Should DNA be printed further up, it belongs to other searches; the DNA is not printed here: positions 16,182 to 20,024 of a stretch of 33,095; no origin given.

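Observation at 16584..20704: Type IIG/IIL-like restriction-methylase translationally coupled to a DprA/Smf-like protein: a candidate undescribed two-gene defence module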

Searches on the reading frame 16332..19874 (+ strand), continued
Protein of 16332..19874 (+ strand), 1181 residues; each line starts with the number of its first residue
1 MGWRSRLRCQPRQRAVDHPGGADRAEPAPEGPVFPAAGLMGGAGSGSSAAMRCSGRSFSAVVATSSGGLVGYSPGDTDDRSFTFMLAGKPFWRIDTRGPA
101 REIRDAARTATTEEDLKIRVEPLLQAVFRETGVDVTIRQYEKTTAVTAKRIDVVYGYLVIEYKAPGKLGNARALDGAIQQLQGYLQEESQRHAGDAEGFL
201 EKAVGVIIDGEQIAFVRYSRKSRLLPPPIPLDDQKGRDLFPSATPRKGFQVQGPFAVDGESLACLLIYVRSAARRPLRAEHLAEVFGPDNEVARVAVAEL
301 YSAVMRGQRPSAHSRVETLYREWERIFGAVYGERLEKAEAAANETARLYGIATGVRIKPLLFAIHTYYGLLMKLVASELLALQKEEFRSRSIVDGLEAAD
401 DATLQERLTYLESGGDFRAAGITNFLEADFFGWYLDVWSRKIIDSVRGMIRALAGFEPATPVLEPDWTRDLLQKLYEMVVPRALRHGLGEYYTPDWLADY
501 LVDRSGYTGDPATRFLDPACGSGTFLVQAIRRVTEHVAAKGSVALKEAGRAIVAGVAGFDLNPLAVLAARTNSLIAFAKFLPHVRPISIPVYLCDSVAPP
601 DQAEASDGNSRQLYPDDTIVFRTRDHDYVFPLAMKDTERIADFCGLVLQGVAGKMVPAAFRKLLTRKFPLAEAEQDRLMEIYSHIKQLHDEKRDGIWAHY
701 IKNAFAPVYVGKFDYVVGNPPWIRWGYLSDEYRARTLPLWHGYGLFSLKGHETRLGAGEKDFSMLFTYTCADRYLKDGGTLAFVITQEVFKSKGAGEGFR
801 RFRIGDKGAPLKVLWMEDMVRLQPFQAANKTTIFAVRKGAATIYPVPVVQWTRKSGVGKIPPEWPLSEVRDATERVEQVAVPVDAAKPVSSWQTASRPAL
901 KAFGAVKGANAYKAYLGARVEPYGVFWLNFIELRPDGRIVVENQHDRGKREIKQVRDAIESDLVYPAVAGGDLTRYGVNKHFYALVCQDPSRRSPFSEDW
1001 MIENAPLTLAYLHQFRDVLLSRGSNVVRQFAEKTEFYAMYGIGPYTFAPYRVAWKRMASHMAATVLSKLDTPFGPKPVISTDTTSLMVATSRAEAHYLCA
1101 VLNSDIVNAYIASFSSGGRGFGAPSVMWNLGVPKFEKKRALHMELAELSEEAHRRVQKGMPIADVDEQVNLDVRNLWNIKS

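Call 60: find_encoding_contigs(protein=P0220, flank=6000, max_places=2)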
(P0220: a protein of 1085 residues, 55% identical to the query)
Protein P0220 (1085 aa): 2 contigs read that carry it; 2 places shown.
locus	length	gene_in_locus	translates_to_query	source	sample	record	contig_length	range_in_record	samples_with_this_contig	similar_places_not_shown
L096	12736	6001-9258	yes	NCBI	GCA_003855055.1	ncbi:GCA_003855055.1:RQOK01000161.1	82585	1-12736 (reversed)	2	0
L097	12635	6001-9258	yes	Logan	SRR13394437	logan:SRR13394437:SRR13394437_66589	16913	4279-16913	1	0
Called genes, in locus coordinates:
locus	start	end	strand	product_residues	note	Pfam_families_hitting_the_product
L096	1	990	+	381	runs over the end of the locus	PF03706:LPG_synthase_TM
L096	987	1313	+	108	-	-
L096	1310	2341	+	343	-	PF01992:vATP-synt_AC39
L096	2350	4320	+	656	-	PF01496:V_ATPase_I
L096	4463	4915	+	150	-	PF00137:ATP-synt_C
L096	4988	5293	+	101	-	PF01990:ATP-synt_F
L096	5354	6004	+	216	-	PF01991:vATP-synt_E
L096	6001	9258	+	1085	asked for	PF02384:N6_Mtase, PF07669:Eco57I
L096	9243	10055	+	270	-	PF02481:DNA_processg_A (faint)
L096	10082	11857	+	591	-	PF02874:ATP-synt_ab_N, PF16886:ATP-synt_ab_Xtn, PF00006:ATP-synt_ab, PF22919:ATP-synt_VA_C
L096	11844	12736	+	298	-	PF02874:ATP-synt_ab_N, PF00006:ATP-synt_ab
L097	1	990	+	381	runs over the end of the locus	PF03706:LPG_synthase_TM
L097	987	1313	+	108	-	-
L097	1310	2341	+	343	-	PF01992:vATP-synt_AC39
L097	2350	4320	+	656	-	PF01496:V_ATPase_I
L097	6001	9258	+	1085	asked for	PF02384:N6_Mtase, PF07669:Eco57I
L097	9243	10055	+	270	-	PF02481:DNA_processg_A (faint)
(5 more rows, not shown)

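Call 61: find_encoding_contigs(protein=P0205, flank=6000, max_places=2)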
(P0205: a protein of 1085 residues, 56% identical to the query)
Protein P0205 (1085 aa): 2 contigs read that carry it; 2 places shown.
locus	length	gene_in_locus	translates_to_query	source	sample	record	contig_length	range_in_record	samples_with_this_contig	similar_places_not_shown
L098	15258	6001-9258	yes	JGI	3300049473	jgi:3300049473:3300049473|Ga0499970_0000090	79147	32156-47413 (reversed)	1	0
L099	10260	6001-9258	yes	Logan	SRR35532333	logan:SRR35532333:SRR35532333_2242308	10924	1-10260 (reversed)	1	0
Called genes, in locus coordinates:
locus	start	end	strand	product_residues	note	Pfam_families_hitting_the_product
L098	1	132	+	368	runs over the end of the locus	PF00389:2-Hacid_dh, PF02826:2-Hacid_dh_C, PF03446:NAD_binding_2 (faint)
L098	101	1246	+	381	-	-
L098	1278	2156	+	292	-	PF02653:BPD_transp_2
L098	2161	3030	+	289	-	PF02653:BPD_transp_2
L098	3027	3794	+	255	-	PF13175:AAA_15 (faint), PF00005:ABC_tran, PF13304:AAA_21 (faint), PF12399:BCA_ABC_TP_C (weak)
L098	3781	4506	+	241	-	PF00005:ABC_tran, PF02463:SMC_N (faint), PF13304:AAA_21 (weak)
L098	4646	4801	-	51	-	-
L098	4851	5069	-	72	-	PF01850:PIN (faint)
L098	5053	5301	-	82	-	-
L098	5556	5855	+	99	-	-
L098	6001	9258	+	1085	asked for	PF02384:N6_Mtase (weak), PF07669:Eco57I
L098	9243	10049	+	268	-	PF02481:DNA_processg_A (faint)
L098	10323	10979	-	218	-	-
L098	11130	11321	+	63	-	PF21344:Zn_ribbon_LysW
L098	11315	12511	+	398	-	PF00682:HMGL-like, PF22617:HCS_D2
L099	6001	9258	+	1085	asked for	PF02384:N6_Mtase (weak), PF07669:Eco57I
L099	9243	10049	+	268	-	PF02481:DNA_processg_A (faint)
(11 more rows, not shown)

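Call 62: find_encoding_contigs(protein=P0239, flank=6000, max_places=2)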
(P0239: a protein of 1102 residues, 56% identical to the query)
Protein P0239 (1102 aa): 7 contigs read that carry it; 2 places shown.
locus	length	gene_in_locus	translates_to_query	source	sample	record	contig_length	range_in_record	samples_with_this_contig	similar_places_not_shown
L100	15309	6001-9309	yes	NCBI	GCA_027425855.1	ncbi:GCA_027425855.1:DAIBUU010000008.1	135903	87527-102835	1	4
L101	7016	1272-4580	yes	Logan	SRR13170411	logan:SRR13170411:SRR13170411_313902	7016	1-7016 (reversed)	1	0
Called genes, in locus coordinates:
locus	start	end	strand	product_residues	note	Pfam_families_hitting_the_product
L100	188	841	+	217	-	PF13623:SurA_N_2 (weak), PF13624:SurA_N_3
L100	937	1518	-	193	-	-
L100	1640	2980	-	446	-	PF00342:PGI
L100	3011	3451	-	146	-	PF13441:Gly-zipper_YMGG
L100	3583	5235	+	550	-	PF19864:Radical_SAM_N2, PF04055:Radical_SAM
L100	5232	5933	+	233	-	PF01168:Ala_racemase_N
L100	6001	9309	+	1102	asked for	PF02384:N6_Mtase (weak), PF07669:Eco57I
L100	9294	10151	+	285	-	PF02481:DNA_processg_A (faint)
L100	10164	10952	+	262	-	PF03807:F420_oxidored, PF14748:P5CR_dimer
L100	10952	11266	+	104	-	PF02325:CCB3_YggT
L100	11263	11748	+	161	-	PF05103:DivIVA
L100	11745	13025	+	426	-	PF13393:tRNA-synt_His, PF00587:tRNA-synt_2b, PF13393:tRNA-synt_His, PF03129:HGTP_anticodon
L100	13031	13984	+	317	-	PF03601:Cons_hypoth698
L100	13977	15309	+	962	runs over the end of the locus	PF00672:HAMP, PF08448:PAS_4, PF13185:GAF_2, PF13492:GAF_3, PF01590:GAF, PF13185:GAF_2, PF00989:PAS, PF08448:PAS_4, +5 more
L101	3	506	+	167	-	?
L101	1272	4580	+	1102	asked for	PF02384:N6_Mtase (weak), PF07669:Eco57I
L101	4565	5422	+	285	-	PF02481:DNA_processg_A (faint)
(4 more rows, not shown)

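Call 65: predict_structure(alignment_id=A3)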
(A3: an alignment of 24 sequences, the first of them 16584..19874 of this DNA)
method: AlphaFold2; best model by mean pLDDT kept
length: 1097 residues; sequences in the alignment: 24
mean_pLDDT: 53.6   pTM: 0.36
mean pLDDT of the five models: 53.6, 52.6, 51.3, 49.2, 46.4
residues with pLDDT >= 90: 11; 70-90: 218; 50-70: 372; < 50: 496
segments of 3 or more residues with pLDDT < 50: 1-8, 27-30, 48-74, 125-129, 141-210, 216-251, 266-272, 300-303, 338-345, 373-385, 402-413, 430-439, 472-491, 501-531, 609-648, 662-675, 703-716, 739-745, 832-846, 853-856, 859-869, 875-912, 919-924, 934-944, 949-1001, 1031-1039
pLDDT, mean of each block of 10 residues (from residue 1): 45 65 53 59 57 30 32 49 66 73 61 57 53 56 40 32 25 27 28 33 43 49 37 37 33 54 51 52 62 60 58 76 75 57 50 67 70 42 49 55 42 53 61 44 66 67 62 40 41 53 33 34 36 55 67 66 77 86 83 84 66 43 28 33 46 54 37 47 62 67 48 50 75 62 51 80 81 62 77 79 62 81 68 33 41 48 36 42 27 28 31 52 48 44 46 37 25 29 38 45 65 77 72 40 72 90 77 65 87 80
secondary structure, 60 per line:
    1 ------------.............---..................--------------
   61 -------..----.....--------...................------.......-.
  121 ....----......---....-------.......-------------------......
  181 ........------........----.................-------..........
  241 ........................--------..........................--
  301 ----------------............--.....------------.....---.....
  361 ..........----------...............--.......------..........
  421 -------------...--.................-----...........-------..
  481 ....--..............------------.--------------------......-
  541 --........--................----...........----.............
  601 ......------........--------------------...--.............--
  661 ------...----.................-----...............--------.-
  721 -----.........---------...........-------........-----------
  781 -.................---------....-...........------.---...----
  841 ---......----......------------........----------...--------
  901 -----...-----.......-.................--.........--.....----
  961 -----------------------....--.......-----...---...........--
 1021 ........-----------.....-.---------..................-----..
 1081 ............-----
elements in order (helices of 4 or more, strands of 3 or more residues): H13-25 H29-46 E74-78 H87-105 H112-118 E120-124 E129-134 E138-141 H149-155 H175-188 H195-202 H207-223 H231-264 H273-298 H317-328 H331-335 H348-352 H356-370 H381-395 H398-404 H411-420 H439-455 H461-471 H479-484 H487-500 E534-539 E543-547 H553-568 H573-583 H588-606 H613-620 H646-658 H674-690 E696-702 H703-710 E726-734 E747-754 E762-769 H782-788 E789-798 E808-811 H813-822 E844-849 E854-859 E872-876 H914-920 H922-938 H941-949 H952-956 E984-987 E990-996 E1002-1004 H1008-1018 H1021-1028 H1040-1044 H1056-1073 H1079-1092

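Call 98: find_encoding_contigs(protein=P0181, flank=4000, max_places=1)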
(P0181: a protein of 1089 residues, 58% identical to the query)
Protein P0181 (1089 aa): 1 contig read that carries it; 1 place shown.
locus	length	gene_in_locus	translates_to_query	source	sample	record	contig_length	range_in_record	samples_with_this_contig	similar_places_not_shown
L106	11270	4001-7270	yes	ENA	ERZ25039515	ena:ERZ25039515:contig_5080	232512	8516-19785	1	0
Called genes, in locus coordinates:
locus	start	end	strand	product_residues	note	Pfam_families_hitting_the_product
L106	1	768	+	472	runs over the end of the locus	PF00089:Trypsin, PF13365:Trypsin_2, PF00595:PDZ, PF13180:PDZ_2, PF17820:PDZ_6, PF00595:PDZ, PF13180:PDZ_2, PF17820:PDZ_6, +1 more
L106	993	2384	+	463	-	PF00675:Peptidase_M16, PF05193:Peptidase_M16_C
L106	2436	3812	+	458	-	PF00675:Peptidase_M16, PF05193:Peptidase_M16_C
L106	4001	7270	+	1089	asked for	PF01170:UPF0020 (faint), PF02384:N6_Mtase (weak), PF20473:MmeI_Mtase (weak), PF07669:Eco57I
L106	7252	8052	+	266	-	PF02481:DNA_processg_A (faint)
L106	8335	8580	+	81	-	-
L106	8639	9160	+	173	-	PF02915:Rubrerythrin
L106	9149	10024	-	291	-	PF00294:PfkB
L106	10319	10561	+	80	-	PF04255:DUF433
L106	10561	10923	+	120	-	PF18478:PIN_10 (weak), PF18480:DUF5615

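Call 99: find_encoding_contigs(protein=P0226, flank=4000, max_places=1)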
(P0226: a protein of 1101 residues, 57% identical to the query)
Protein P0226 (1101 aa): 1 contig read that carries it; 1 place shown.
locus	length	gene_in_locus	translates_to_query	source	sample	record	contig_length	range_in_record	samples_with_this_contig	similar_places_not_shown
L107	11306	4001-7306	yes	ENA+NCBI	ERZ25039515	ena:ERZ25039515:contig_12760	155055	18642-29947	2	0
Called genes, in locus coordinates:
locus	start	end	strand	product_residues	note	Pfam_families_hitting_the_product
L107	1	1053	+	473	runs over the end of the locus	PF00089:Trypsin, PF13365:Trypsin_2, PF00595:PDZ, PF13180:PDZ_2, PF17820:PDZ_6, PF00595:PDZ (weak), PF13180:PDZ_2, PF17820:PDZ_6, +1 more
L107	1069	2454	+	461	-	PF00675:Peptidase_M16, PF05193:Peptidase_M16_C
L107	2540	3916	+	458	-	PF00675:Peptidase_M16, PF05193:Peptidase_M16_C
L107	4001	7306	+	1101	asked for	PF01170:UPF0020 (weak), PF02384:N6_Mtase, PF20473:MmeI_Mtase (faint), PF07669:Eco57I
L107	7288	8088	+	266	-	PF02481:DNA_processg_A (weak)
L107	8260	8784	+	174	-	PF13668:Ferritin_2 (faint), PF02915:Rubrerythrin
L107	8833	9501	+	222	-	PF12654:DUF3786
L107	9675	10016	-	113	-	PF04020:Phage_holin_4_2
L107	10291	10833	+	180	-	PF12822:ECF_trnsprt (weak), PF02632:BioY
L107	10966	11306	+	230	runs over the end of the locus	PF00005:ABC_tran, PF13304:AAA_21 (faint)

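Call 100: find_encoding_contigs(protein=P0240, flank=4000, max_places=1)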
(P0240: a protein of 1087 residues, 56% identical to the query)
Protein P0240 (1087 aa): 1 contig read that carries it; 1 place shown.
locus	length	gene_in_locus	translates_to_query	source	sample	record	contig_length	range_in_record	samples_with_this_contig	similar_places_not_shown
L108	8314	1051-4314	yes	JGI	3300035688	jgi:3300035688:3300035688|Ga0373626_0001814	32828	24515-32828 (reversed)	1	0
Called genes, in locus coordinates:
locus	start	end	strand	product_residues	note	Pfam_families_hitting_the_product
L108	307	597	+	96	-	PF24113:DUF7387 (weak)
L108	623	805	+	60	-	PF07927:HicA_toxin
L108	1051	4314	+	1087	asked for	PF02384:N6_Mtase (faint), PF07669:Eco57I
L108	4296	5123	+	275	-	PF02481:DNA_processg_A (faint)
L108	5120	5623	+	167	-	PF13091:PLDc_2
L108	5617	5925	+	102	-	-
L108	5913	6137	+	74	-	PF10049:DUF2283 (weak)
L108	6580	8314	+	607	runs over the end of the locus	PF02511:Thy1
